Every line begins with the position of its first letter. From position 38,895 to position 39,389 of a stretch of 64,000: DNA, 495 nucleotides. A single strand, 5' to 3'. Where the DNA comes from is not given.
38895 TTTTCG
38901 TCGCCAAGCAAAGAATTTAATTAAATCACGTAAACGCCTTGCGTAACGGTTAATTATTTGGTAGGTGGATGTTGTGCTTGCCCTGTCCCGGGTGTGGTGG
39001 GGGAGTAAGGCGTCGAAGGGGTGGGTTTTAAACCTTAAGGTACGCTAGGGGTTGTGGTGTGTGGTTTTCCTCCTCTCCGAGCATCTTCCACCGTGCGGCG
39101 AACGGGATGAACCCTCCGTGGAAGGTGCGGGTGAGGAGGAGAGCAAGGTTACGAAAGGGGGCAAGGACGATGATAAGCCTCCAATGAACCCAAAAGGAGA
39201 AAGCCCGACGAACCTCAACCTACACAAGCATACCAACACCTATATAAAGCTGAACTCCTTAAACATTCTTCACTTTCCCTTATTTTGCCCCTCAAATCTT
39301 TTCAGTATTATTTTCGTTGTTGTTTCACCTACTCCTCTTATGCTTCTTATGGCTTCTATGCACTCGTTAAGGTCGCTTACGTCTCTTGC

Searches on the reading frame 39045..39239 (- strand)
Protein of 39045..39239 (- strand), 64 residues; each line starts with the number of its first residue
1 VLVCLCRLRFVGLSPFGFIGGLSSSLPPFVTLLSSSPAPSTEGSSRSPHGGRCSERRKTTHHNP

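Call 9: search_protein_families(library=pfam, proteins=[window:39045-39239:-], max_evalue=0.01)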
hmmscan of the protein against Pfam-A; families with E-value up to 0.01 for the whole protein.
window:39045-39239:- (64 aa): 0 families

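Call 76: search_protein_representatives(protein=window:39048-39239:-)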
Query: 64 residues. Proteins with E-value up to 0.001 (for the whole library): 2; up to 1e-10: 1; up to 1e-30: 0. The best 2 are listed.
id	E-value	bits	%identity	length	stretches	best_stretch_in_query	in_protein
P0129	3.4e-15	71.2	34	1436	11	25-55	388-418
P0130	2.6e-07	46.3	29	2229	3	23-55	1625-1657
